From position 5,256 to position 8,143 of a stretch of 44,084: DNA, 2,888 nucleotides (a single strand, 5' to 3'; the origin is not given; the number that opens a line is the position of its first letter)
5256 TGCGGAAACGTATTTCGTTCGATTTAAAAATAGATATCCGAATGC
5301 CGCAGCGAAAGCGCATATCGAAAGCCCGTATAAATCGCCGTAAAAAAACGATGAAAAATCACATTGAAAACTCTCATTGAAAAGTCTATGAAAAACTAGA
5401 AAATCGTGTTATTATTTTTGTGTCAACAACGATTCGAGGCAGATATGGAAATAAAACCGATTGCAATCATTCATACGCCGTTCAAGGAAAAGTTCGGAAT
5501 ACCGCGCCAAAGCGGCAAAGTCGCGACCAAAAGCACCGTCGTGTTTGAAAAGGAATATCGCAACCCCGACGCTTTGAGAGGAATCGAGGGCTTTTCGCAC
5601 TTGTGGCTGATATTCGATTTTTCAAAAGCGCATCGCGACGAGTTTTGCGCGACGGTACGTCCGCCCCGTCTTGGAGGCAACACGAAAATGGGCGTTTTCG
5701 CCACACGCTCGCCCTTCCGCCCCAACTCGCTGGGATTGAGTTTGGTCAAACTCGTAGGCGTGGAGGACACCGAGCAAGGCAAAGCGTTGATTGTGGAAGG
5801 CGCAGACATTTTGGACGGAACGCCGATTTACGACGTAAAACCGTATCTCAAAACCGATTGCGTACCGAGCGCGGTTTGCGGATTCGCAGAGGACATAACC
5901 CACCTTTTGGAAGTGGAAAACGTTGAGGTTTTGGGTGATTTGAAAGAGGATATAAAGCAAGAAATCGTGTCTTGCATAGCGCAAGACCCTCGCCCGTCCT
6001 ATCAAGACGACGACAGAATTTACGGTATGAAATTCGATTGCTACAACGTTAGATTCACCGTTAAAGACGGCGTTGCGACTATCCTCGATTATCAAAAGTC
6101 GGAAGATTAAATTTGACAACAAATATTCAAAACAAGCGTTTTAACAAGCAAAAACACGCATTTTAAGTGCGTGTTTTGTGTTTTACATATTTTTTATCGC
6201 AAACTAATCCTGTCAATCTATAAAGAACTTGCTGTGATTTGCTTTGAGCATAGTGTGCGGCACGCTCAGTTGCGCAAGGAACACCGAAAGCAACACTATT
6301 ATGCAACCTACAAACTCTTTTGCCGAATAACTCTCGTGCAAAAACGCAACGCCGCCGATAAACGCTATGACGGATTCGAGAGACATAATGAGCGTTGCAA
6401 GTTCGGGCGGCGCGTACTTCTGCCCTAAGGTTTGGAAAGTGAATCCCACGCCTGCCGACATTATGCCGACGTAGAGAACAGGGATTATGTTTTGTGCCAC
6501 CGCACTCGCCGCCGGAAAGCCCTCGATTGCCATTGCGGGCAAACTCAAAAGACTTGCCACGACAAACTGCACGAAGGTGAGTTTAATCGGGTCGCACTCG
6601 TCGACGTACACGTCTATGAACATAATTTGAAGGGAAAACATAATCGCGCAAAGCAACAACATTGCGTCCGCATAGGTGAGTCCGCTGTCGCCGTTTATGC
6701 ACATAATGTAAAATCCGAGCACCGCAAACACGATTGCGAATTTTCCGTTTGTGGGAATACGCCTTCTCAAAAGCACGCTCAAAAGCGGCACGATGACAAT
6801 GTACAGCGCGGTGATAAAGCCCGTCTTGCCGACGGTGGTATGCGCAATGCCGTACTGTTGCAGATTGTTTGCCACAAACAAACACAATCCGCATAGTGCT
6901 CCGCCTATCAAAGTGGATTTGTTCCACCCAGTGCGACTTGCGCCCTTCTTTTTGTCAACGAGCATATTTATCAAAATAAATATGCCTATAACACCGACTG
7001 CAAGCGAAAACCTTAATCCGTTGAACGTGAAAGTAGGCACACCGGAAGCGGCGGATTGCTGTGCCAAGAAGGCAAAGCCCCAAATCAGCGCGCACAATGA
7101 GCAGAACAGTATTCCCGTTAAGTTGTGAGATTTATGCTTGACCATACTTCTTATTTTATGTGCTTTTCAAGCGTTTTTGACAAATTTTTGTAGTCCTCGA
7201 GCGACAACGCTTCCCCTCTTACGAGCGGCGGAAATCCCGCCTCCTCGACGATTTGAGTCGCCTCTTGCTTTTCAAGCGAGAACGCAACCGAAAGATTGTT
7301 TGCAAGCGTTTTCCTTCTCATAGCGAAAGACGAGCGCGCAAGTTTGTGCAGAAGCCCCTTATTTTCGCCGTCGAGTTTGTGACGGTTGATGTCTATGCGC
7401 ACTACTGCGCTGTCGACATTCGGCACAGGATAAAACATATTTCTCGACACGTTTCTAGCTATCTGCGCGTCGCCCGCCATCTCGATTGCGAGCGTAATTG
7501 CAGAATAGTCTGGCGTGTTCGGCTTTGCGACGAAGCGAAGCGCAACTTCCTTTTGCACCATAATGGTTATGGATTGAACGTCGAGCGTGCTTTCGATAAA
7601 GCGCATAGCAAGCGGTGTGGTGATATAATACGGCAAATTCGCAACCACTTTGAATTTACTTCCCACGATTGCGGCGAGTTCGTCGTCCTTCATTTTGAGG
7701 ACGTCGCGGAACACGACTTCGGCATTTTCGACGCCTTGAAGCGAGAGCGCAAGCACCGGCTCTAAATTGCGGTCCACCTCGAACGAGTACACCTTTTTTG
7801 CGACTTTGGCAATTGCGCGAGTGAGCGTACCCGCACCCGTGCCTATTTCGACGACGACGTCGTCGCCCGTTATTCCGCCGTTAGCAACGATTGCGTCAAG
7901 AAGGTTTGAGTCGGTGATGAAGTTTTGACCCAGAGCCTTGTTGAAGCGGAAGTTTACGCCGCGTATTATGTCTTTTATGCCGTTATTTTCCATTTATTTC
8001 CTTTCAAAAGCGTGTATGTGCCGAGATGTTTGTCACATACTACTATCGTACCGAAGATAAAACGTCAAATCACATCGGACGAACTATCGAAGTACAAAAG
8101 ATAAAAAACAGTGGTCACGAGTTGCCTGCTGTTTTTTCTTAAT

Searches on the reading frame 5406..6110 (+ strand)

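Call 10: search_protein_families(library=pfam, proteins=[window:5406-6110:+], max_evalue=0.001)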
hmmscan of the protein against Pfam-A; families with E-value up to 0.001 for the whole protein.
window:5406-6110:+ (234 aa): 2 families
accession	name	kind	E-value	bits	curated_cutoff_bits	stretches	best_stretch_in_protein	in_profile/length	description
PF01980.22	TrmO_N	-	5.6e-42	143.1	26.8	1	31-149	1-113/116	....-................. O N-terminal domain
PF18389.7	TrmO_C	-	6.6e-11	42.6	27.1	1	177-220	19-65/65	TrmO C-terminal domain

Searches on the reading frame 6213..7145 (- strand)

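Call 10: search_protein_families(library=pfam, proteins=[window:6213-7145:-], max_evalue=0.001)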
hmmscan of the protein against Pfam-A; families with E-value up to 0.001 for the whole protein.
window:6213-7145:- (310 aa): 2 families
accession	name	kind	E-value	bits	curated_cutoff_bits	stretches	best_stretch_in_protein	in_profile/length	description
PF00892.27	EamA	-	1.3e-34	119.9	28.2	2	159-290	3-132/135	EamA-like transporter family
PF07690.21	MFS_1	-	0.00057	19.3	33.4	0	137-267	215-345/347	Major Facilitator Superfamily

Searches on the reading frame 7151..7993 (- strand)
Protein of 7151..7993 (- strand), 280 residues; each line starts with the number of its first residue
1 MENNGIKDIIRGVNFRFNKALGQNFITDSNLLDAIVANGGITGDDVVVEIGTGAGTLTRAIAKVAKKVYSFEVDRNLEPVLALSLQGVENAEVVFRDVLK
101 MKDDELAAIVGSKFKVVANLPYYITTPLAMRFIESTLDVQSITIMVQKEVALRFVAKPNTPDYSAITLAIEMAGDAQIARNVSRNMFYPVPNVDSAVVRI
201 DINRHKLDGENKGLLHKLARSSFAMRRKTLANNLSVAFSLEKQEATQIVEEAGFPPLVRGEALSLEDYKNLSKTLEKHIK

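Call 10: search_protein_families(library=pfam, proteins=[window:7151-7993:-], max_evalue=0.001)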
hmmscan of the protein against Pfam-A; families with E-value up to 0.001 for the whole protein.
window:7151-7993:- (280 aa): 1 family
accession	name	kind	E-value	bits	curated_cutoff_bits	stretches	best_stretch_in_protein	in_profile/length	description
PF00398.26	RrnaAD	-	3e-53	181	24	1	15-247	2-239/263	Ribosomal RNA adenine dimethylase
